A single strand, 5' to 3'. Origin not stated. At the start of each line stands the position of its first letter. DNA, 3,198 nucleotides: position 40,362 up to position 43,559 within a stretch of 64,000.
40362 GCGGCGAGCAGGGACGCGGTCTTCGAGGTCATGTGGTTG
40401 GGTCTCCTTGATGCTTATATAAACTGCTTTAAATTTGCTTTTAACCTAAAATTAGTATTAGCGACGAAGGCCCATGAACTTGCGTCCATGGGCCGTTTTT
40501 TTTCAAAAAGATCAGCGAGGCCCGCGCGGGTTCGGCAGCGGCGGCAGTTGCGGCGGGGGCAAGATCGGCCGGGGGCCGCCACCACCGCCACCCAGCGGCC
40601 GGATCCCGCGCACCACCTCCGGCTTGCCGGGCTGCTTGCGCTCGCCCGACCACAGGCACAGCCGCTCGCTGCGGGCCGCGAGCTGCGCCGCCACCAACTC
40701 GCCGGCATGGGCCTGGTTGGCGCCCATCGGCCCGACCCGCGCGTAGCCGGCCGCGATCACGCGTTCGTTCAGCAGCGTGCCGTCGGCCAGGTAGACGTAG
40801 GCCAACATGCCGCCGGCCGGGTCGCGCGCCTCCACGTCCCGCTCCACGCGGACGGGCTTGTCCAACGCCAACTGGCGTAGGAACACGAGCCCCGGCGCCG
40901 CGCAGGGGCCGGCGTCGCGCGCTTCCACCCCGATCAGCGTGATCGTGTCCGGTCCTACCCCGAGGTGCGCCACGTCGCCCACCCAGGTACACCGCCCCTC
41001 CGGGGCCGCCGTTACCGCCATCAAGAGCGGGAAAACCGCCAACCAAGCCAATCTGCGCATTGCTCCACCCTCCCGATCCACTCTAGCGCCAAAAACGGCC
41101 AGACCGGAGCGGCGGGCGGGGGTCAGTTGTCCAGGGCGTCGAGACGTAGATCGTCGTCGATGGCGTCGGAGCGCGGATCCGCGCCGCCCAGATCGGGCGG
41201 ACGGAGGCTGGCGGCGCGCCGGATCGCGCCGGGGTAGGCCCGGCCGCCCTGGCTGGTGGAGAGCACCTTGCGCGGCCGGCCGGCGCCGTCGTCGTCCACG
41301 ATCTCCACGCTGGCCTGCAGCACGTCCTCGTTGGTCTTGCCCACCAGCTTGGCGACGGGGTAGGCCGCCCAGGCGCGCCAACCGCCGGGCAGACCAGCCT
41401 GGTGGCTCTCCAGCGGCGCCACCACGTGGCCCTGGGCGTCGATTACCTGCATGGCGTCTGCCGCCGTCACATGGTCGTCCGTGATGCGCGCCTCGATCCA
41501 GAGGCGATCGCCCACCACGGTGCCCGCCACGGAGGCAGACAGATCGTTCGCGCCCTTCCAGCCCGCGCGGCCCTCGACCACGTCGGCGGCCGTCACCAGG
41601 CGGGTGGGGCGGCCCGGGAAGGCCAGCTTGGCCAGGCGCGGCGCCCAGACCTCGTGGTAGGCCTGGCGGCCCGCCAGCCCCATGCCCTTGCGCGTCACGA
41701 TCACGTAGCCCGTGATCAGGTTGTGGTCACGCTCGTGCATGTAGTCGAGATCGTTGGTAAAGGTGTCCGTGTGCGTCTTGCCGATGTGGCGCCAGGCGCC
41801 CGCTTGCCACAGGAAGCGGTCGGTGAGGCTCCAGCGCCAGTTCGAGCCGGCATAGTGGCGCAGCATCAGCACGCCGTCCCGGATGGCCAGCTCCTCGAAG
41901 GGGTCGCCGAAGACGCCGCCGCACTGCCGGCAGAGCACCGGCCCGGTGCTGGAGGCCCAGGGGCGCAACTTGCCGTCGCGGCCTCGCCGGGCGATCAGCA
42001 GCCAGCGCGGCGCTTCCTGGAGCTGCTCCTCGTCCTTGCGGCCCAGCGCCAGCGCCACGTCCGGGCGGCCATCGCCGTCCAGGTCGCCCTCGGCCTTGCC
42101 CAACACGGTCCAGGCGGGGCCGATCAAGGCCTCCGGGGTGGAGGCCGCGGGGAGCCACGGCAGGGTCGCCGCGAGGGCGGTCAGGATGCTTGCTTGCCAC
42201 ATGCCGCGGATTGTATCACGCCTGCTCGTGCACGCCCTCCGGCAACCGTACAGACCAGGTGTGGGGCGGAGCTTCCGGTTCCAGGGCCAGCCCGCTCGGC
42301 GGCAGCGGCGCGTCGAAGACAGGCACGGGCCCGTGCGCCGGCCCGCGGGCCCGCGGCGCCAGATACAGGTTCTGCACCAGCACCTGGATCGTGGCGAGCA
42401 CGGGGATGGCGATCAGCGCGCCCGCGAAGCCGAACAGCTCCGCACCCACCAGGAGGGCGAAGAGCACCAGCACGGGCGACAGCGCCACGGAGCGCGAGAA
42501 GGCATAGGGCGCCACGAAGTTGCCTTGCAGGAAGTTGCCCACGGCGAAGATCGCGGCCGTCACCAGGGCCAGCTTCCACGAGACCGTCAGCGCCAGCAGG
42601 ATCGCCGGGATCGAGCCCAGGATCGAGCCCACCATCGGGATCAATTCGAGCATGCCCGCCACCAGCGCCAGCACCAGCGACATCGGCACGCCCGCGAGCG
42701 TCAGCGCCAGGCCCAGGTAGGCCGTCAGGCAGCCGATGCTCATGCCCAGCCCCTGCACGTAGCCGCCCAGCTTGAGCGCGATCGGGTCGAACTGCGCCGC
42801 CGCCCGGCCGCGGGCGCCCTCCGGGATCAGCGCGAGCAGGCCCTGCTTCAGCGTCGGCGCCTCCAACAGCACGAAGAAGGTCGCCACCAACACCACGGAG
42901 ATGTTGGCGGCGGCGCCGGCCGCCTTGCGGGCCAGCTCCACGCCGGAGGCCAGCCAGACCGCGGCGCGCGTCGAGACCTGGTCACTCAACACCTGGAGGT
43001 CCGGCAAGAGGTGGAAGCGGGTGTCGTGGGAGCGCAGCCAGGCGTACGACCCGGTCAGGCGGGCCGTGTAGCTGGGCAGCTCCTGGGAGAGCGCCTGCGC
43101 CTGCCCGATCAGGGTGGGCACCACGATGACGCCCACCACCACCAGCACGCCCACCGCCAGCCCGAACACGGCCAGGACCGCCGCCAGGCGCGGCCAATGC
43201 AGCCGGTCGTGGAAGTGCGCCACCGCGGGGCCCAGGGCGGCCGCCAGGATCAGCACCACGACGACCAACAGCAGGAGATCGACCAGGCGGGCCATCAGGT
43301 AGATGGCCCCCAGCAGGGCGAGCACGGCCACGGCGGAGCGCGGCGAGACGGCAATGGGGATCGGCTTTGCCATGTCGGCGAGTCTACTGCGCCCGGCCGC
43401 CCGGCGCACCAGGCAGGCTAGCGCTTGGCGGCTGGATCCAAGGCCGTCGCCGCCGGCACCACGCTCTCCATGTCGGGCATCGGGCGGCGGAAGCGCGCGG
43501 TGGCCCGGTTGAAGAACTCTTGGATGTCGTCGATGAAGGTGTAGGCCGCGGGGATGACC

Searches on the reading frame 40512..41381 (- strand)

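Call 3: search_protein_families(library=pfam, proteins=[window:40512-41381:-], max_evalue=1)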
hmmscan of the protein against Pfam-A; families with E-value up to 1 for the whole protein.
window:40512-41381:- (289 aa): 1 family
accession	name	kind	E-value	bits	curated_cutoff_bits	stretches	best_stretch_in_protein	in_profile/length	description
PF00565.23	SNase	-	9.8e-09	36.1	21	1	168-245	30-106/107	Staphylococcal nuclease homologue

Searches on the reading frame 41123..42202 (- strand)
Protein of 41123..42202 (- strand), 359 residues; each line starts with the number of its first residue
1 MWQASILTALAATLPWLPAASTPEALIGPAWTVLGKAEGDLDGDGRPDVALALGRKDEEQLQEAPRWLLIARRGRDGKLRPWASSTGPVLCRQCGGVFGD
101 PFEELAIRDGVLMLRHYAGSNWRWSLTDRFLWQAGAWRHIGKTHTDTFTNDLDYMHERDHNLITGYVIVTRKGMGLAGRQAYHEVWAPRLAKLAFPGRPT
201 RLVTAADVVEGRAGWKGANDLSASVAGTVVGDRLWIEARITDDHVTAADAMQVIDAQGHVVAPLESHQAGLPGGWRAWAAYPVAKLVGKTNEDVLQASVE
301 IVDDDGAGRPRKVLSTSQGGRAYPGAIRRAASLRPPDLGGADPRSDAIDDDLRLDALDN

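Call 3: search_protein_families(library=pfam, proteins=[window:41123-42202:-], max_evalue=1)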
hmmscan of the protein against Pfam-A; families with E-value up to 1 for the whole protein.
window:41123-42202:- (359 aa): 2 families
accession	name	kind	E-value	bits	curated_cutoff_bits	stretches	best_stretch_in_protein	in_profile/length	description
PF13517.12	FG-GAP_3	-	0.0086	17.1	26.9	1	40-52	1-13/61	FG-GAP-like repeat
PF01839.29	FG-GAP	-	0.022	15.1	22.1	1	39-51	8-20/37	FG-GAP repeat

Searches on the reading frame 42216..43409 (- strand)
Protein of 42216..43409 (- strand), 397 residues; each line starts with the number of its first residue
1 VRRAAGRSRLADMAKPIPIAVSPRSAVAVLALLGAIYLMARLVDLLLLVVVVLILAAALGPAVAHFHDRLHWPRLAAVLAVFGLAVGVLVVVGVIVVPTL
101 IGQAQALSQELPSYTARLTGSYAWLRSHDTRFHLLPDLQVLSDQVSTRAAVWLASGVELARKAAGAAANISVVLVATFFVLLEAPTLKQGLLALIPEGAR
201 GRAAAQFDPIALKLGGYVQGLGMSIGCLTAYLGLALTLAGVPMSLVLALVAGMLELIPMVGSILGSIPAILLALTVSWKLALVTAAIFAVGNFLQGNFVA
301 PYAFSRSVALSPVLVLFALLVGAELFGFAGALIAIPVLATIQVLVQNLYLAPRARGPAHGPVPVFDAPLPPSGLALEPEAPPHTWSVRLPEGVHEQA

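Call 42: search_protein_families(library=pfam, proteins=[window:42216-43409:-], max_evalue=0.01)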
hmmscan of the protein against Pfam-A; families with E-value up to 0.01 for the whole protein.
window:42216-43409:- (397 aa): 1 family
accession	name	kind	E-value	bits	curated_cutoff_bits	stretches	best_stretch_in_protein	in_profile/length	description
PF01594.21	AI-2E_transport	-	7.8e-50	170.3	34.3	1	28-348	6-326/327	AI-2E family transporter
